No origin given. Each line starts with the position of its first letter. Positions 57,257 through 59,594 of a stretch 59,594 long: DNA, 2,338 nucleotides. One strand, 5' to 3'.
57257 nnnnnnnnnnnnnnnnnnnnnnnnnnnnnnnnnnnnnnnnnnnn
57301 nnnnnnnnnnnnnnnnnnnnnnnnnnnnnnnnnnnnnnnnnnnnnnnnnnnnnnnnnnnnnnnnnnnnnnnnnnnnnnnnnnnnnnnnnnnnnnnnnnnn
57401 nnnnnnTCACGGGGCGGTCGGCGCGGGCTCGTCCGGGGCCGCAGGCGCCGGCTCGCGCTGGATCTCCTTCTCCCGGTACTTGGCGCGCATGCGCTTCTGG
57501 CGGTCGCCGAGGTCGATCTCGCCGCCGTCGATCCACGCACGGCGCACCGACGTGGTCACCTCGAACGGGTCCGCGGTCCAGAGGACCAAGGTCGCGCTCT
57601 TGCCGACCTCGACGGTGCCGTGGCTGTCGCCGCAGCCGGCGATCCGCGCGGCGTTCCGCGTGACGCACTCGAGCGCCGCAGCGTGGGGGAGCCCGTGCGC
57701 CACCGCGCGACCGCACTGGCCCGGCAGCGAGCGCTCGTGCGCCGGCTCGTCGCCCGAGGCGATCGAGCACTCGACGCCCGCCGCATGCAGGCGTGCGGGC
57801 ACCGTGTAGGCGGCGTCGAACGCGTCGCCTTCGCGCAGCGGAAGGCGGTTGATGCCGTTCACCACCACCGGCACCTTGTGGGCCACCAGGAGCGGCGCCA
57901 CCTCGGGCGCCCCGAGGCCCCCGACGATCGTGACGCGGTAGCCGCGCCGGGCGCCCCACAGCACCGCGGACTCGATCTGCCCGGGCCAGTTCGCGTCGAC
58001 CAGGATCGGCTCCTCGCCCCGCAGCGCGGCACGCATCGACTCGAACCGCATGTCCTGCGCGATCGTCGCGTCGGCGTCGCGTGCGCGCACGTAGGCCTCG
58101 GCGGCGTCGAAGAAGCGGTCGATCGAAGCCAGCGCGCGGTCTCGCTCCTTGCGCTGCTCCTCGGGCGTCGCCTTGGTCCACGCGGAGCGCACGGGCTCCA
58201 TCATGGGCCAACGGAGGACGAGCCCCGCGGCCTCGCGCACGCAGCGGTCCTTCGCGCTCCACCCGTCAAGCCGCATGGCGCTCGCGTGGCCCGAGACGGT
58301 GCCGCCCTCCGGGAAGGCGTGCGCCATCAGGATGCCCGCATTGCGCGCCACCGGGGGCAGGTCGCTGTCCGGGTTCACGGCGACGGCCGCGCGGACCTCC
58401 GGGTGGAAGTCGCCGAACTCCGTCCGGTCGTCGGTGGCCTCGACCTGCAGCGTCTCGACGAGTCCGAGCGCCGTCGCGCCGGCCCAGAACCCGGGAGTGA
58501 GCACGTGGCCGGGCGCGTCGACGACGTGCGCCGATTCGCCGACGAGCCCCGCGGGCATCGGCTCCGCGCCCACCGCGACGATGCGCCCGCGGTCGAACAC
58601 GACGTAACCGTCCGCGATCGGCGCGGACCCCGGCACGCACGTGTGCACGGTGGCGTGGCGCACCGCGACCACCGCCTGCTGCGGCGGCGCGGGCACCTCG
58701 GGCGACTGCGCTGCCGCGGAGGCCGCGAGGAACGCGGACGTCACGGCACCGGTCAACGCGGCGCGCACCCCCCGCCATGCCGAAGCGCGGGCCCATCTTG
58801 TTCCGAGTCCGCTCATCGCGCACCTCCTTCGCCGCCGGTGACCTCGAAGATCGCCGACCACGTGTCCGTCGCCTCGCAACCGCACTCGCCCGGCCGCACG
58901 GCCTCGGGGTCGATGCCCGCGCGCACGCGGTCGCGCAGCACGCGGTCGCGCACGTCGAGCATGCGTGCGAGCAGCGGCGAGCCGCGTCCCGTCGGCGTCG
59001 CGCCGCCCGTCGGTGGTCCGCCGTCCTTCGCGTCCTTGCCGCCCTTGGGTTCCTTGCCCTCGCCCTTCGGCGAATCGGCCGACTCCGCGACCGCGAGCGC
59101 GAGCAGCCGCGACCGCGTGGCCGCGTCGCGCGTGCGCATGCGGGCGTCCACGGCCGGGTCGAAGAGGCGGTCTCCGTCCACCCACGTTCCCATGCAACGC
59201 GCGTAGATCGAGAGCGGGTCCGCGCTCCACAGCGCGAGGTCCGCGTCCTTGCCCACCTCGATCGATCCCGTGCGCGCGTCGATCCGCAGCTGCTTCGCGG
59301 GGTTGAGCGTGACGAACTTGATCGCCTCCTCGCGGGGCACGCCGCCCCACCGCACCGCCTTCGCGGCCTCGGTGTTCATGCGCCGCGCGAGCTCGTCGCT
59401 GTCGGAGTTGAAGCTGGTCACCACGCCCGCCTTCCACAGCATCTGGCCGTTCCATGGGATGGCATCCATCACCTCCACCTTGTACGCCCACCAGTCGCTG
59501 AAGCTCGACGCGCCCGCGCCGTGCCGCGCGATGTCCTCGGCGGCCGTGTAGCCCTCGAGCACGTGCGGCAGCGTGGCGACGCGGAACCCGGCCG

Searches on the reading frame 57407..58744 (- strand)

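Call 14: search_protein_families(library=ncbifam, proteins=[window:57407-58744:-], max_evalue=0.01)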
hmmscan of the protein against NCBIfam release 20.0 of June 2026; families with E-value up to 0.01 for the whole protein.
window:57407-58744:- (445 aa): 9 families
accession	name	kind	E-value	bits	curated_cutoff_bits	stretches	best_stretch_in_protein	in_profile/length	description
TIGR01224.1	hutI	equivalog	1.5e-06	27.3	298.15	1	351-394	313-356/377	imidazolonepropionase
NF006055.0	PRK08203.1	equivalog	7.4e-06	24.8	532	0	28-86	9-64/455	8-oxoguanine deaminase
NF006056.0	PRK08204.1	subfamily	0.0003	19.7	391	0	350-392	340-382/449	hypothetical protein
NF051886.1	XaaProDiPepCaul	equivalog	0.00052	19.1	500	1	320-396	304-380/398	Xaa-Pro dipeptidase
NF011990.0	PRK15446.2-6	subfamily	0.00072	18.4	233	0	354-410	328-382/390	alpha-D-ribose 1-methylphosphonate 5-triphosphate diphosphatase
TIGR00221.1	nagA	equivalog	0.0013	17.7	225.65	0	352-400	329-376/380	N-acetylglucosamine-6-phosphate deacetylase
NF005557.0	PRK07228.1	equivalog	0.0013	17.5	522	0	352-397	337-382/445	5'-deoxyadenosine deaminase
NF009686.0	PRK13207.1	subfamily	0.0077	15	354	0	361-399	409-447/569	urease subunit alpha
NF006549.0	PRK09045.1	equivalog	0.0083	14.8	540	0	349-388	338-377/444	TRZ/ATZ family hydrolase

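Call 15: search_protein_families(library=pfam, proteins=[window:57407-58744:-], max_evalue=0.01)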
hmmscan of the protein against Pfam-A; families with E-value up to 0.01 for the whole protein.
window:57407-58744:- (445 aa): 2 families
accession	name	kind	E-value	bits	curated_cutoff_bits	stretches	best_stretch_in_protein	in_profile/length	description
PF01979.26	Amidohydro_1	-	7.1e-08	32.5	25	1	265-407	170-342/345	Amidohydrolase family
PF07969.17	Amidohydro_3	-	3.9e-06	27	29.7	1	352-407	407-468/472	Amidohydrolase family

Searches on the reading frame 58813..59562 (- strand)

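Call 78: search_protein_families(library=pfam, proteins=[window:58813-59562:-], max_evalue=0.001)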
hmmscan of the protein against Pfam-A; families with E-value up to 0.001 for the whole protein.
window:58813-59562:- (249 aa): 2 families
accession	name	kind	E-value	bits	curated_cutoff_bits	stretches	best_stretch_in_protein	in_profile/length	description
PF07969.17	Amidohydro_3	-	3.2e-13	50.4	29.7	1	74-132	406-470/472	Amidohydrolase family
PF01979.26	Amidohydro_1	-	1.1e-11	45.1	25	1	65-126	263-329/345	Amidohydrolase family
